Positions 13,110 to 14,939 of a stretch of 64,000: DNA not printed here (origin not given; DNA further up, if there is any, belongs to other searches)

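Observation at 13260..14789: Thymidylate synthase with unassigned ~200-aa N-terminal domain and archaeal-type PCL active site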

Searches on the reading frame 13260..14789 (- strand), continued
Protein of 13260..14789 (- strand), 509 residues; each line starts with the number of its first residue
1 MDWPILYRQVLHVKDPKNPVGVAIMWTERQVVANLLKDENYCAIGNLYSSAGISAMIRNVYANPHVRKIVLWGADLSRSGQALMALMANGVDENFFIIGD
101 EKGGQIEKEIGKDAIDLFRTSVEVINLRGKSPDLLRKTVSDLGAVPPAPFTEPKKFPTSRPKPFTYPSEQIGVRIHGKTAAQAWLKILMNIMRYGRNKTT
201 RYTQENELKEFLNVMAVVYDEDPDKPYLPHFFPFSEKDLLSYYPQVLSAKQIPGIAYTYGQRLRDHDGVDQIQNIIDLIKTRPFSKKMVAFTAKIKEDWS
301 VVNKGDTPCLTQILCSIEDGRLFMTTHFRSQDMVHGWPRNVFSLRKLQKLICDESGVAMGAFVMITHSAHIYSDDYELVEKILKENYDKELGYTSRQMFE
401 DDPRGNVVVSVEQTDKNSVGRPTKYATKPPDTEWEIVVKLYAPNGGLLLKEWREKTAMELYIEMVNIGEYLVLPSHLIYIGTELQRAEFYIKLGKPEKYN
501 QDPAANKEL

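Call 16: search_protein_representatives(protein=window:13260-14789:-)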
Query: 509 residues. Proteins with E-value up to 0.001 (for the whole library): 3741; up to 1e-10: 889; up to 1e-30: 285. The best 150 are listed.
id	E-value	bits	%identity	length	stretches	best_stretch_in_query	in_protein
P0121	8.4e-141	486.3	49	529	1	2-495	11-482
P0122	3.3e-103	362.3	46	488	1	2-411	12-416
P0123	2.8e-97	342.7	82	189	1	288-471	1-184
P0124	1.4e-96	340.4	42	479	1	17-502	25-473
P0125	2.1e-89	316.7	38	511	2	2-427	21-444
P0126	1.5e-88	313.9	40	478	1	1-502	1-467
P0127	1.3e-87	310.8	42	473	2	15-411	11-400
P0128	1.7e-87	310.5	41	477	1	2-492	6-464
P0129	3.0e-87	309.6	40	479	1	2-501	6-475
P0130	3.6e-85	302.7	38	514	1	2-492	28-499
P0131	5.5e-84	298.8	38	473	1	2-502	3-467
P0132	1.6e-80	287.4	35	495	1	11-494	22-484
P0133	2.6e-79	283.4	40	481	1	1-415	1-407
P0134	2.9e-79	283.3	38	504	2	2-249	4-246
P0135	7.3e-79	281.9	38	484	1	3-505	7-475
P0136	1.3e-78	281.1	35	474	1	15-495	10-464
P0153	2.6e-71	257.0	36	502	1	2-505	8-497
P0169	3.8e-66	240.0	34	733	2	1-393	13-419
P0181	4.1e-62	226.7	35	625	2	2-410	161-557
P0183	2.1e-60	221.1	33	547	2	2-409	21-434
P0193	3.6e-57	210.4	31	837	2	18-412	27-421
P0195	3.7e-56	207.0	33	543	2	1-380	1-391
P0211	3.7e-53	197.1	32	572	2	2-272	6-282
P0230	5.8e-49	183.3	34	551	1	4-495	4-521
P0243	3.6e-47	177.4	33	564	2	268-502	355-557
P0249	3.5e-46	174.1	29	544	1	3-502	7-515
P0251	7.2e-46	173.1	35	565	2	3-271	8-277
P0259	5.2e-44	167.0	32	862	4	19-273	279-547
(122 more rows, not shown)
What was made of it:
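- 285 clusters at the 50% level score E <= 1e-30 and span residues 2-502 (call 16).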

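Call 19: find_homologous_proteins(query=A1, max_evalue=1e-10)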
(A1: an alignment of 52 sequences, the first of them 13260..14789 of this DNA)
Query A1 (52 sequences) (509 aa, profile of the alignment): 478 proteins with E <= 1e-10 among 8000 candidates; the best 120 are listed.
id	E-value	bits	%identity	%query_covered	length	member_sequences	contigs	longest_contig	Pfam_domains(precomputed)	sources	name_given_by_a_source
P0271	5.2e-189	647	36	100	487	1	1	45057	PF14251.13,PF00303.25,PF04208.20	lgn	-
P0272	3.2e-186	638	37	100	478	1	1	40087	PF14251.13,PF00303.25,PF04208.20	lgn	-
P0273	3.7e-186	638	36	98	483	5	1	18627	PF14251.13,PF00303.25,PF04208.20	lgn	-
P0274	7.4e-182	624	38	99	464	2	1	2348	PF14251.13,PF00303.25,PF04208.20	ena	-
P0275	6.3e-180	617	34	98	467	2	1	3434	PF14251.13,PF00303.25,PF04208.20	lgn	-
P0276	1.2e-173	596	34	98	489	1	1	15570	PF14251.13,PF00303.25,PF04208.20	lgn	-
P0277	1.2e-168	580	45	100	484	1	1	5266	PF14251.13,PF00303.25,PF04208.20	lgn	-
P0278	2.3e-168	579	48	99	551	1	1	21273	PF14251.13,PF00303.25,PF04208.20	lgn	-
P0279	2.4e-168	579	33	100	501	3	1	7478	PF14251.13,PF00303.25,PF04208.20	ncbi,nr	ncbi:hypothetical protein HY227_00090 [Candidatus Wolfebacteria bacterium]|nr:hypothetical protein [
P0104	4.6e-168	578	78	100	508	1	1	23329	PF14251.13,PF00303.25,PF04208.20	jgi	-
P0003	9.4e-168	577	89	100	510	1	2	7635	PF14251.13,PF00303.25,PF04208.20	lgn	-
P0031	1.2e-167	577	86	100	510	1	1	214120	PF14251.13,PF00303.25,PF04208.20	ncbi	-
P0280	1.6e-167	576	48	98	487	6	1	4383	PF14251.13,PF00303.25,PF04208.20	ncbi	-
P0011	2.2e-167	576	89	100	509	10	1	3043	PF14251.13,PF00303.25,PF04208.20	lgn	-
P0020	4.3e-167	575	87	100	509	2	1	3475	PF14251.13,PF00303.25,PF04208.20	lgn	-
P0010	4.3e-167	575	89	100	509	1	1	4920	PF14251.13,PF00303.25,PF04208.20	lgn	-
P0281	4.9e-167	575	76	100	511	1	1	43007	PF14251.13,PF00303.25,PF04208.20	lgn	-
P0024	9.2e-167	574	87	100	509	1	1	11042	PF14251.13,PF00303.25,PF04208.20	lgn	-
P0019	1.0e-166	574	88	100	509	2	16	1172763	PF14251.13,PF00303.25,PF04208.20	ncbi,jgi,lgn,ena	jgi:thymidylate synthase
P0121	1.4e-166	573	47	97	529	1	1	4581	PF14251.13,PF00303.25,PF04208.20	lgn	-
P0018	1.5e-166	573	88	100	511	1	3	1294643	PF14251.13,PF00303.25,PF04208.20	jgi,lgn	jgi:thymidylate synthase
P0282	2.2e-166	573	76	100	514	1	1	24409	PF14251.13,PF00303.25,PF04208.20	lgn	-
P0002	2.3e-166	572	90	100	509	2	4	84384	PF14251.13,PF00303.25,PF04208.20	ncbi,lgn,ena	-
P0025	2.7e-166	572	88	100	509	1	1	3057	PF14251.13,PF00303.25,PF04208.20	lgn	-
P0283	2.8e-166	572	46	98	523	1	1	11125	PF14251.13,PF00303.25,PF04208.20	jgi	jgi:thymidylate synthase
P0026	2.9e-166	572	87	100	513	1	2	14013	PF14251.13,PF00303.25,PF04208.20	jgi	-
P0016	3.0e-166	572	89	100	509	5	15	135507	PF14251.13,PF00303.25,PF04208.20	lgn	-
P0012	3.8e-166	572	89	100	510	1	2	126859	PF14251.13,PF00303.25,PF04208.20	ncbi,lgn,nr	ncbi:hypothetical protein HZB58_04445 [Candidatus Gottesmanbacteria bacterium]|nr:hypothetical prote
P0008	4.0e-166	572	89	100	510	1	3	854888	PF14251.13,PF00303.25,PF04208.20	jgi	-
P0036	4.0e-166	572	84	100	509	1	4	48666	PF14251.13,PF00303.25,PF04208.20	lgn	-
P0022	4.4e-166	572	88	100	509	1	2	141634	PF14251.13,PF00303.25,PF04208.20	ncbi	-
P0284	4.6e-166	571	31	98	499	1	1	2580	PF14251.13,PF00303.25,PF04208.20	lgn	-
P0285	5.5e-166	571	73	100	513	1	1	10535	PF14251.13,PF00303.25,PF04208.20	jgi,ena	-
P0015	5.9e-166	571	89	100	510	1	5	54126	PF14251.13,PF00303.25,PF04208.20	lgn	-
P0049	7.1e-166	571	83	100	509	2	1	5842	PF14251.13,PF00303.25,PF04208.20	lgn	-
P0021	8.3e-166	571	89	100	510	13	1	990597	PF14251.13,PF00303.25,PF04208.20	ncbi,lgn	ncbi:MAG: thymidylate synthase [Patescibacteria group bacterium]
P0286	8.4e-166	571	59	100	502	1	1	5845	PF14251.13,PF00303.25,PF04208.20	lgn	-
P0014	8.6e-166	571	89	100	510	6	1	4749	PF14251.13,PF00303.25,PF04208.20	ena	-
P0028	1.2e-165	570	86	100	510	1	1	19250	PF14251.13,PF00303.25,PF04208.20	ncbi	-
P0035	1.3e-165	570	85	100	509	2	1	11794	PF14251.13,PF00303.25,PF04208.20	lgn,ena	-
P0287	1.4e-165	570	48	99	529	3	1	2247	PF14251.13,PF00303.25,PF04208.20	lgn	-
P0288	1.8e-165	570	60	100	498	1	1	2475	PF14251.13,PF00303.25,PF04208.20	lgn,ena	-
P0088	1.8e-165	570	79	100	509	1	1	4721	PF14251.13,PF00303.25,PF04208.20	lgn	-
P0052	1.9e-165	569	82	100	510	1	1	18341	PF14251.13,PF00303.25,PF04208.20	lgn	-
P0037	1.9e-165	569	84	100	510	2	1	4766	PF14251.13,PF00303.25,PF04208.20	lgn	-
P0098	2.6e-165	569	79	100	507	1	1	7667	PF14251.13,PF00303.25,PF04208.20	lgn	-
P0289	2.8e-165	569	75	100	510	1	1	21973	PF14251.13,PF00303.25,PF04208.20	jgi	jgi:thymidylate synthase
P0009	3.4e-165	569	88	100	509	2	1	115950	PF14251.13,PF00303.25,PF04208.20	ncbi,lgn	-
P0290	3.5e-165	569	49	99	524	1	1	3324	PF14251.13,PF00303.25,PF04208.20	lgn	-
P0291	5.7e-165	568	45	99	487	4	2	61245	PF14251.13,PF00303.25,PF04208.20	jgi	-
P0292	5.8e-165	568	34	97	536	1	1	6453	PF00303.25,PF04208.20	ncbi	-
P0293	6.9e-165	568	49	99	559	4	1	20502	PF14251.13,PF00303.25,PF04208.20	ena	-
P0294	7.1e-165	568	59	99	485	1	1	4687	PF14251.13,PF00303.25,PF04208.20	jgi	-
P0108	7.2e-165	568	79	100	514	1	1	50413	PF14251.13,PF00303.25,PF04208.20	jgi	jgi:thymidylate synthase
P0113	1.0e-164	567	79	100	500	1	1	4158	PF14251.13,PF00303.25,PF04208.20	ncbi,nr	ncbi:MAG: thymidylate synthase [bacterium]|nr:thymidylate synthase [bacterium]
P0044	1.2e-164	567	83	100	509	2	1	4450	PF14251.13,PF00303.25,PF04208.20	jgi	jgi:thymidylate synthase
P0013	1.2e-164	567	89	100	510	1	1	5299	PF14251.13,PF00303.25,PF04208.20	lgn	-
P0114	1.4e-164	567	78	100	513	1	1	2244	PF14251.13,PF00303.25,PF04208.20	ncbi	-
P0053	1.5e-164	567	83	100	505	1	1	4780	PF14251.13,PF00303.25,PF04208.20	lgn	-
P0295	1.5e-164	567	45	96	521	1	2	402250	PF14251.13,PF00303.25,PF04208.20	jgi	-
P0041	1.6e-164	566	84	100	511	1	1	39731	PF14251.13,PF00303.25,PF04208.20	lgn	-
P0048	1.8e-164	566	83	100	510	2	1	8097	PF14251.13,PF00303.25,PF04208.20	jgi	jgi:thymidylate synthase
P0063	1.8e-164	566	81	100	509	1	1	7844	PF14251.13,PF00303.25,PF04208.20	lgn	-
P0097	1.8e-164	566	78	100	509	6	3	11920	PF14251.13,PF00303.25,PF04208.20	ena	-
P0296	2.0e-164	566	75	100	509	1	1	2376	PF14251.13,PF00303.25,PF04208.20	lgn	-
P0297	2.1e-164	566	72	100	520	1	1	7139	PF14251.13,PF00303.25,PF04208.20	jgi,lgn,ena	-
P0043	2.4e-164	566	83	100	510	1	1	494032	PF14251.13,PF00303.25,PF04208.20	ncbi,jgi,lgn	-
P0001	2.5e-164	566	100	100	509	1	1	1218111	PF14251.13,PF00303.25,PF04208.20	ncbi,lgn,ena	-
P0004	2.5e-164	566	89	100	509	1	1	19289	PF14251.13,PF00303.25,PF04208.20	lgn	-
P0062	2.6e-164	566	81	100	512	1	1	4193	PF14251.13,PF00303.25,PF04208.20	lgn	-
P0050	2.8e-164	566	83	100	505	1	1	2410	PF14251.13,PF00303.25,PF04208.20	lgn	-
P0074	3.3e-164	565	80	100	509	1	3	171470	PF14251.13,PF00303.25,PF04208.20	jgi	jgi:thymidylate synthase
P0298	3.4e-164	565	45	96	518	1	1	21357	PF14251.13,PF00303.25,PF04208.20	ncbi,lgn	-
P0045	3.9e-164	565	83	100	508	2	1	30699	PF14251.13,PF00303.25,PF04208.20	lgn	-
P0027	4.1e-164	565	86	100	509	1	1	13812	PF14251.13,PF00303.25,PF04208.20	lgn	-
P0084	4.5e-164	565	79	100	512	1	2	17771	PF14251.13,PF00303.25,PF04208.20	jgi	jgi:thymidylate synthase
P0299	5.2e-164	565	67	100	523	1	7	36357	PF14251.13,PF00303.25,PF04208.20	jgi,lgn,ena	-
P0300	5.4e-164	565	45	98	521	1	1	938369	PF14251.13,PF00303.25,PF04208.20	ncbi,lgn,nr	ncbi:MAG: thymidylate synthase [bacterium]|nr:thymidylate synthase [bacterium]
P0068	6.5e-164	564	80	100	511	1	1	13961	PF14251.13,PF00303.25,PF04208.20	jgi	jgi:thymidylate synthase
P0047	9.3e-164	564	83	100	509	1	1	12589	PF14251.13,PF00303.25,PF04208.20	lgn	-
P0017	1.1e-163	564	88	100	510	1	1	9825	PF14251.13,PF00303.25,PF04208.20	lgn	-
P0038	1.2e-163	564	84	100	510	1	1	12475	PF14251.13,PF00303.25,PF04208.20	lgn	-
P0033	1.3e-163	563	85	100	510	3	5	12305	PF14251.13,PF00303.25,PF04208.20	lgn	-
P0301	1.3e-163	563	44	96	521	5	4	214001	PF14251.13,PF00303.25,PF04208.20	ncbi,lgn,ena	-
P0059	1.4e-163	563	81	100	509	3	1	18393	PF14251.13,PF00303.25,PF04208.20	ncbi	-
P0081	1.4e-163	563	79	100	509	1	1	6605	PF14251.13,PF00303.25,PF04208.20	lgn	-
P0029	1.7e-163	563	86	100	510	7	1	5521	PF14251.13,PF00303.25,PF04208.20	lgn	-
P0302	1.9e-163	563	62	99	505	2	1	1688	PF14251.13,PF00303.25,PF04208.20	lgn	-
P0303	2.0e-163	563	60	100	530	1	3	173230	PF14251.13,PF00303.25,PF04208.20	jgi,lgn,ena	-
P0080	2.1e-163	563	79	100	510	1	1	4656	PF14251.13,PF00303.25,PF04208.20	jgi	jgi:thymidylate synthase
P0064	2.2e-163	563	81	100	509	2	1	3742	PF14251.13,PF00303.25,PF04208.20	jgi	jgi:thymidylate synthase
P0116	2.3e-163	563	77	100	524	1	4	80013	PF14251.13,PF00303.25,PF04208.20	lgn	-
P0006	2.4e-163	563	89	100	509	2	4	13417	PF14251.13,PF00303.25,PF04208.20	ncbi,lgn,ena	ncbi:MAG: thymidylate synthase [Patescibacteria group bacterium]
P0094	2.6e-163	562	79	100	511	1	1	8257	PF14251.13,PF00303.25,PF04208.20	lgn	-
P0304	2.8e-163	562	43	97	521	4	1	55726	PF14251.13,PF00303.25,PF04208.20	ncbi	-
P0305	3.0e-163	562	75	100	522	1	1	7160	PF14251.13,PF00303.25,PF04208.20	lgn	-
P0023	3.1e-163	562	87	100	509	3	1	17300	PF14251.13,PF00303.25,PF04208.20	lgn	-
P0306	3.1e-163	562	76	100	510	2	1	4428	PF14251.13,PF00303.25,PF04208.20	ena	-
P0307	3.2e-163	562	61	100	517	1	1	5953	PF14251.13,PF00303.25,PF04208.20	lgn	-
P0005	4.5e-163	562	89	100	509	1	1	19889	PF14251.13,PF00303.25,PF04208.20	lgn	-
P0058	4.6e-163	562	81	100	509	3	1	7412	PF14251.13,PF00303.25,PF04208.20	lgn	-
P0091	5.1e-163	561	79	100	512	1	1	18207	PF14251.13,PF00303.25,PF04208.20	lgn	-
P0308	5.2e-163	561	44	99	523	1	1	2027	PF14251.13,PF00303.25,PF04208.20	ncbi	-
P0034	5.7e-163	561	85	100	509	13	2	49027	PF14251.13,PF00303.25,PF04208.20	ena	-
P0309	5.7e-163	561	44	97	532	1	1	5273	PF14251.13,PF00303.25,PF04208.20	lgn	-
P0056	5.7e-163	561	81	100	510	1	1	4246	PF14251.13,PF00303.25,PF04208.20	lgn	-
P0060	7.0e-163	561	81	100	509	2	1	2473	PF14251.13,PF00303.25,PF04208.20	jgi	-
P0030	8.0e-163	561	86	100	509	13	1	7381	PF14251.13,PF00303.25,PF04208.20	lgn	-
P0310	8.3e-163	561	59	100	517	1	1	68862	PF14251.13,PF00303.25,PF04208.20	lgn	-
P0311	8.8e-163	561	77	100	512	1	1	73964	PF14251.13,PF00303.25,PF04208.20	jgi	jgi:thymidylate synthase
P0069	9.1e-163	561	82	100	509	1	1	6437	PF14251.13,PF00303.25,PF04208.20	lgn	-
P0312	9.2e-163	561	45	98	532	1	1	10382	PF14251.13,PF00303.25,PF04208.20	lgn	-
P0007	9.7e-163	561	89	100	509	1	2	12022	PF14251.13,PF00303.25,PF04208.20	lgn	-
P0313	9.9e-163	560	76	100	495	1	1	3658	PF14251.13,PF00303.25,PF04208.20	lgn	-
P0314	1.2e-162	560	44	97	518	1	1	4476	PF14251.13,PF00303.25,PF04208.20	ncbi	-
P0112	1.3e-162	560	79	100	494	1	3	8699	PF14251.13,PF00303.25,PF04208.20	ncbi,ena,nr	ncbi:MAG: Thymidylate synthase [Microgenomates group bacterium GW2011_GWA2_46_7]|nr:MAG: Thymidylate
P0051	1.7e-162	560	83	100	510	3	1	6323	PF14251.13,PF00303.25,PF04208.20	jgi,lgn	-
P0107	2.2e-162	559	78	100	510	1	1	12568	PF14251.13,PF00303.25,PF04208.20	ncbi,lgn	-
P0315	2.2e-162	559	60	100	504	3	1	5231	PF14251.13,PF00303.25,PF04208.20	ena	-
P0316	2.5e-162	559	60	100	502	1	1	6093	PF14251.13,PF00303.25,PF04208.20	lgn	-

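Call 24: find_related_loci(query=A2, collection=genome_contigs, flank=4000)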
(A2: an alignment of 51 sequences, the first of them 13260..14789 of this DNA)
Query A2 (509 aa) in genome_contigs; peptide patterns used: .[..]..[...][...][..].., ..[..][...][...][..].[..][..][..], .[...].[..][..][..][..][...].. (x = any residue, [..] = any of these).
418 stretches matched a pattern; 363 encode a relative of the query (tblastn E <= 1e-3); the best 80 are kept; 80 distinct loci.
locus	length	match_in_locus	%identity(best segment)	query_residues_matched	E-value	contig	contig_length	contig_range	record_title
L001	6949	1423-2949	90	1-509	0e+0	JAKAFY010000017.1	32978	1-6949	MAG: bacterium isolate WY2.bin139 NODE_1714_length_32978_cov_1.953274, whole genome shotgun sequence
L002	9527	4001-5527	89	1-509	0e+0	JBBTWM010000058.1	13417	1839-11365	MAG: Patescibacteria group bacterium isolate H41-bin127_1 H41_bin127_1_000000000058, whole genome shotgun sequence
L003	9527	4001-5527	89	1-509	0e+0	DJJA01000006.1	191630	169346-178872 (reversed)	MAG TPA_asm: Candidatus Gottesmanbacteria bacterium UBA6580 UBA6580_contig_121, whole genome shotgun sequence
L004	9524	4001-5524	89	2-509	0e+0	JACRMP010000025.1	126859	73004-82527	MAG: Candidatus Gottesmanbacteria bacterium isolate NC_groundwater_1910_Pr3_S2p5_48_11 SR2-18-S2p5_coassembly_scaffold_1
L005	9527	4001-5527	88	1-509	0e+0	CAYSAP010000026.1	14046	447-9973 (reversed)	MAG TPA_asm: uncultured Gammaproteobacteria bacterium isolate SRP090828_co2_19 genome assembly, contig: NODE_1470_length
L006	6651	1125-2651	88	1-509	0e+0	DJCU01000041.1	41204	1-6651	MAG TPA_asm: Candidatus Gottesmanbacteria bacterium UBA5942 UBA5942_contig_208, whole genome shotgun sequence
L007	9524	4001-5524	89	2-509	0e+0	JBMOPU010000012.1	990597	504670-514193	MAG: Patescibacteria group bacterium isolate Betzabe_MAG136 MAG136_14, whole genome shotgun sequence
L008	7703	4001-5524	89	2-509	0e+0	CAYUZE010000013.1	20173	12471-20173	MAG TPA_asm: uncultured Gammaproteobacteria bacterium isolate binchicken_co130_63 genome assembly, contig: NODE_2521_len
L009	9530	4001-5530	85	1-509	0e+0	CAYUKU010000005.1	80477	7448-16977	MAG TPA_asm: uncultured Gammaproteobacteria bacterium isolate binchicken_co58_53 genome assembly, contig: NODE_233_lengt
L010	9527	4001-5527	85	1-509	0e+0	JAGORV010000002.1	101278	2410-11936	Candidatus Woesebacteria bacterium isolate Gw_Eff_bin_29 Gw_Eff_252_length_101278_cov_7.382438, whole genome shotgun seq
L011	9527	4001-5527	84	1-509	0e+0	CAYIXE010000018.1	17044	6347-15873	MAG TPA_asm: uncultured Gammaproteobacteria bacterium isolate ERP119705_co7_214 genome assembly, contig: NODE_2801_lengt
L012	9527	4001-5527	84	1-509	0e+0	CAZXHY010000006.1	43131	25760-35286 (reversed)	MAG TPA_asm: uncultured Gammaproteobacteria bacterium isolate ERP113451_co3_13 genome assembly, contig: NODE_477_length_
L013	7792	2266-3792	84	1-509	0e+0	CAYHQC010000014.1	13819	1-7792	MAG TPA_asm: uncultured Gammaproteobacteria bacterium isolate ERP119705_co15_352 genome assembly, contig: NODE_4946_leng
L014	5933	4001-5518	84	1-509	0e+0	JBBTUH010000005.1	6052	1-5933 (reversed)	MAG: Patescibacteria group bacterium isolate H41-bin250_1 H41_bin250_1_000000000005, whole genome shotgun sequence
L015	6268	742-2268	83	1-509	0e+0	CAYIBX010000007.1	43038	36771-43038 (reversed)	MAG TPA_asm: uncultured Gammaproteobacteria bacterium isolate ERP119705_co18_370 genome assembly, contig: NODE_878_lengt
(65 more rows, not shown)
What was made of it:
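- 363 GTDB species genomes carry it (call 24).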

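Call 27: predict_structure(alignment_id=A2)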
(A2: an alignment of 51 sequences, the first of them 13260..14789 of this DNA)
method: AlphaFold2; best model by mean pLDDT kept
length: 509 residues; sequences in the alignment: 51
mean_pLDDT: 86.5   pTM: 0.75
mean pLDDT of the five models: 86.5, 86.3, 85.2, 85.2, 84.0
residues with pLDDT >= 90: 275; 70-90: 176; 50-70: 50; < 50: 8
segments of 3 or more residues with pLDDT < 50: 418-423
pLDDT, mean of each block of 10 residues (from residue 1): 84 92 89 91 90 92 95 87 96 92 85 96 95 95 87 83 68 89 95 88 80 95 94 89 91 84 94 98 94 88 79 96 97 94 98 97 97 87 91 72 76 69 51 84 76 88 69 62 87 85 58
secondary structure, 60 per line:
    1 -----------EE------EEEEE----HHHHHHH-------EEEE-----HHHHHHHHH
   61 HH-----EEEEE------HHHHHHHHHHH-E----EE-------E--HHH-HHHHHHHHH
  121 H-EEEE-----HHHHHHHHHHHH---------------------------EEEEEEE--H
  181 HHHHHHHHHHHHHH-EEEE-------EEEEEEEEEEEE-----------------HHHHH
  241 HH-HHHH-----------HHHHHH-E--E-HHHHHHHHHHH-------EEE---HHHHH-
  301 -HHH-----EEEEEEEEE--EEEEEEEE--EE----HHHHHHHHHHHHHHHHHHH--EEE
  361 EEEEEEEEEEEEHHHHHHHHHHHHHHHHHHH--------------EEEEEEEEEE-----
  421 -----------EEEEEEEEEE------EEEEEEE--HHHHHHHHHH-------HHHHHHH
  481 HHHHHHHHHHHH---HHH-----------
elements in order: E20-24 H29-35 E43-46 H52-62 E68-72 H79-89 H112-121 E123-126 H132-143 E171-177 H180-194 E196-199 E207-218 H236-242 H244-247 H259-264 H271-281 E289-291 H295-299 E310-318 E321-328 H337-355 E358-372 H373-391 E406-415 E432-441 E448-454 H457-466 H474-492
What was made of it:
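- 14280..14360 (-): Linker (residues 144-170) with a conserved P167-S168-E169 motif leading into the first ThyA strand. The segment has no regular secondary structure in the AF2 model (call 27).
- On ThyA thymidylate synthase (PF00303 / EC 2.1.1.45): The core ends after helix K at about residue 392 (call 27).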
